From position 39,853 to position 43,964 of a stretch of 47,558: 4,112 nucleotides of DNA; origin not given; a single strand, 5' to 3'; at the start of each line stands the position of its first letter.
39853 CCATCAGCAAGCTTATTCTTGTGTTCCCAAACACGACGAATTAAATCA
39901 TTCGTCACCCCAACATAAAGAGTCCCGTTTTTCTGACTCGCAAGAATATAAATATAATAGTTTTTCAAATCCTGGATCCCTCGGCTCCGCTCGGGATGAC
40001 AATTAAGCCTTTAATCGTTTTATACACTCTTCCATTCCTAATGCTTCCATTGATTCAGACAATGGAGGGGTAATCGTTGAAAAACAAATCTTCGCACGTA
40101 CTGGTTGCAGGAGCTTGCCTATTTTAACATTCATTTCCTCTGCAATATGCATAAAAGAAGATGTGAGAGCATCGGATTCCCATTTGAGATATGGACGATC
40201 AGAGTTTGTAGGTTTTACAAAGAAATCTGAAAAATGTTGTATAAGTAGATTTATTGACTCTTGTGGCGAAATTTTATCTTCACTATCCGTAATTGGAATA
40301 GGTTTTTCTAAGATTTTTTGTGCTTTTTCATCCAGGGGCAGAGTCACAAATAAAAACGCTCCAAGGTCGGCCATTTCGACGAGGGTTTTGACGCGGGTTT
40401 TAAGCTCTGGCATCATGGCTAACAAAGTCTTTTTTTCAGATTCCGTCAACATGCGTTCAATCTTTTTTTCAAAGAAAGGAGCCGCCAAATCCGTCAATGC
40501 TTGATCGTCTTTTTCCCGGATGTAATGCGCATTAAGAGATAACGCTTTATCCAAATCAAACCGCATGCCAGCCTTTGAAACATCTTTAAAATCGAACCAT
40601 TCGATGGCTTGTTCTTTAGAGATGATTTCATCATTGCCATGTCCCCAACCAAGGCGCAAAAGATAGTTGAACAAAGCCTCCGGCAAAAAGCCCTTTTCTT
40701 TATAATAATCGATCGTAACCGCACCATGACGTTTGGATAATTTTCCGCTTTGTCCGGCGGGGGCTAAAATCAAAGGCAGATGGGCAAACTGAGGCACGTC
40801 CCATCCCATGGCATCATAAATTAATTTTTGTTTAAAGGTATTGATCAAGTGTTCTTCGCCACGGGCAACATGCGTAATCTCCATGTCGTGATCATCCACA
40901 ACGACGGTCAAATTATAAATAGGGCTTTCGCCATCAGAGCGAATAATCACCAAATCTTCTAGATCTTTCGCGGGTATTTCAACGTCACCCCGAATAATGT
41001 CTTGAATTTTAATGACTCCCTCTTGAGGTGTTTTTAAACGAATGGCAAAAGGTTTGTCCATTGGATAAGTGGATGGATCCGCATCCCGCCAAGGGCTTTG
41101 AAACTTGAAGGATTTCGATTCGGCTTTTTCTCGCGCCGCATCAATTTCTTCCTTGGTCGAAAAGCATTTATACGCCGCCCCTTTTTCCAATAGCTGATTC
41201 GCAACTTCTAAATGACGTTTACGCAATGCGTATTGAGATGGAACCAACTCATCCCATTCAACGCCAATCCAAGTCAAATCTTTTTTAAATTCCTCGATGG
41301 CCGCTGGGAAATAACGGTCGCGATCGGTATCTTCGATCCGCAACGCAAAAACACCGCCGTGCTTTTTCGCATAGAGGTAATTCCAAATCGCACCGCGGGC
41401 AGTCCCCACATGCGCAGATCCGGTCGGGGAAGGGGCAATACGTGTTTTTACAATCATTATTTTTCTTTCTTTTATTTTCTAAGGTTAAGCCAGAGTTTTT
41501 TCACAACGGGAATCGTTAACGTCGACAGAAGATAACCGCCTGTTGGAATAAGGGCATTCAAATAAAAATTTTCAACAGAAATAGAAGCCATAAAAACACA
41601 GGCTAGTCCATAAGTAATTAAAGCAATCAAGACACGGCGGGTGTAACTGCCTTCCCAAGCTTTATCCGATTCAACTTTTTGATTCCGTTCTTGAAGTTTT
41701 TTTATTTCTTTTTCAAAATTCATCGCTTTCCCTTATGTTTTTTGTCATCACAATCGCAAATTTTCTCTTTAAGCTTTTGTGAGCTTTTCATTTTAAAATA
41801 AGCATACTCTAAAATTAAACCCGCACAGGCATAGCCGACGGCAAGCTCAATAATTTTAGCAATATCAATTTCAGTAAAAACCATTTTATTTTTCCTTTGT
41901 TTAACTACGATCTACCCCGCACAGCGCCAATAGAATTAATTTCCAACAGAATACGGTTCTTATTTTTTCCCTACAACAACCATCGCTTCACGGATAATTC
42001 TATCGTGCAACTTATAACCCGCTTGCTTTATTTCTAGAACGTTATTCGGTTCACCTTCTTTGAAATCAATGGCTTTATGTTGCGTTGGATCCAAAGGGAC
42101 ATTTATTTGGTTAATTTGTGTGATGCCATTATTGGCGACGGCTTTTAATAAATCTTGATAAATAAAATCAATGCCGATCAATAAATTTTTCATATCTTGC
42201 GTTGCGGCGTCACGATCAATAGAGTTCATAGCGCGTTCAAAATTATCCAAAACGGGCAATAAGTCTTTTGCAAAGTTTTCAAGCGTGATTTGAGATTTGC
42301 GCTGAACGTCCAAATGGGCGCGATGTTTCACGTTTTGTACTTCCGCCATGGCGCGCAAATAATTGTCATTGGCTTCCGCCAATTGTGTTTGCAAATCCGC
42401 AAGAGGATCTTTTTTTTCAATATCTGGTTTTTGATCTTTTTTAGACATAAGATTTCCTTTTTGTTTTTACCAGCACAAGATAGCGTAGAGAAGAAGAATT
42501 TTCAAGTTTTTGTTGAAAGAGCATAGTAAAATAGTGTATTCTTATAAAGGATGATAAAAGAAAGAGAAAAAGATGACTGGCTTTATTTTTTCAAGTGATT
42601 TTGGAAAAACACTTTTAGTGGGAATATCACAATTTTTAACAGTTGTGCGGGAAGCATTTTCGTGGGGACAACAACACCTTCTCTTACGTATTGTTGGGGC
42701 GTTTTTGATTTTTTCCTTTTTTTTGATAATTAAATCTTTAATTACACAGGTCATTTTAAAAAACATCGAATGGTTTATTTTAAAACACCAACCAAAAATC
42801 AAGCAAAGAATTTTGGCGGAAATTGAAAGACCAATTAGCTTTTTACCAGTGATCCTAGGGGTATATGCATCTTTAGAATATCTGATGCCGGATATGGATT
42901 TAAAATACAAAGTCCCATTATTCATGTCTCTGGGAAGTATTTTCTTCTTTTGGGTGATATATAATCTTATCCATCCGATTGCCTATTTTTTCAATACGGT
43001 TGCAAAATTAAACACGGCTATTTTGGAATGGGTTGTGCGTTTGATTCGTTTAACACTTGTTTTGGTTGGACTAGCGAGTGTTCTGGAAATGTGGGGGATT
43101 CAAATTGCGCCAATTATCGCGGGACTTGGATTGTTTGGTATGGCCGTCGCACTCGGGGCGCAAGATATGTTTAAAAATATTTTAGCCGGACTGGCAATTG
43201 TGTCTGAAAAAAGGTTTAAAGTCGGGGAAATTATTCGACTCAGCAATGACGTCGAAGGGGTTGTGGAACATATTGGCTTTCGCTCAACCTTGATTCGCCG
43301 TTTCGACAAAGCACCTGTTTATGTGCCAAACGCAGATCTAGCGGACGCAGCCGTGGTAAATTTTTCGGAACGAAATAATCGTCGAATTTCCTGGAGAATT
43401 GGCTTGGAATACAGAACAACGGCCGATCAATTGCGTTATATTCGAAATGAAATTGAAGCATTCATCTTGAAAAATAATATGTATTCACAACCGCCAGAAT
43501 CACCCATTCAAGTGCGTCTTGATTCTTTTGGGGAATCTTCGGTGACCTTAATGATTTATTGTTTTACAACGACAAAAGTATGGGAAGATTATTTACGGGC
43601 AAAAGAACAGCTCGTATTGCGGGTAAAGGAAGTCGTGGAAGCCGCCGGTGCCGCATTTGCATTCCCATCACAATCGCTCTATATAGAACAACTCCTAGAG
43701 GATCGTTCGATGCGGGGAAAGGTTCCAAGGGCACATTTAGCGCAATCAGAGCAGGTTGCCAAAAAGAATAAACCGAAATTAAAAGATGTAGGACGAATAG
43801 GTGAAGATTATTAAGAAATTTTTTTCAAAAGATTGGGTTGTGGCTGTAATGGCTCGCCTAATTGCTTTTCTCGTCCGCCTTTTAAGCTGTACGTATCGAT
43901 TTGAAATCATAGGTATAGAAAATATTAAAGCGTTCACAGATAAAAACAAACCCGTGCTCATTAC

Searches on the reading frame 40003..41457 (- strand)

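Call 71: search_protein_families(library=pfam, proteins=[window:40003-41457:-], max_evalue=0.00001)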
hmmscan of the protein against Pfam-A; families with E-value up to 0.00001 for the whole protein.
window:40003-41457:- (484 aa): 2 families
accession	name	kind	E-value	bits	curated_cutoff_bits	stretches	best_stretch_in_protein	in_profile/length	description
PF00749.27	tRNA-synt_1c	-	2.6e-81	273.4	23.4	1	3-304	2-311/314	tRNA synthetases class I (E and Q), catalytic domain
PF19269.4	Anticodon_2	-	4.3e-21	76.2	23.6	1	321-483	2-138/141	Anticodon binding domain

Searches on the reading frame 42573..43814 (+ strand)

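Call 71: search_protein_families(library=pfam, proteins=[window:42573-43814:+], max_evalue=0.00001)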
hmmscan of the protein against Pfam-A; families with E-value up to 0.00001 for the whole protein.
window:42573-43814:+ (413 aa): 2 families
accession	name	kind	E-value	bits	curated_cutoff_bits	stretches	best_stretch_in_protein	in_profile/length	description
PF00924.24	MS_channel_2nd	-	2.4e-18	66.4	20.2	1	198-265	1-67/68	Mechanosensitive ion channel, beta-domain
PF21082.3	MS_channel_3rd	-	6e-11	43.1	21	1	273-361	2-87/88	Mechanosensitive ion channel MscS, C-terminal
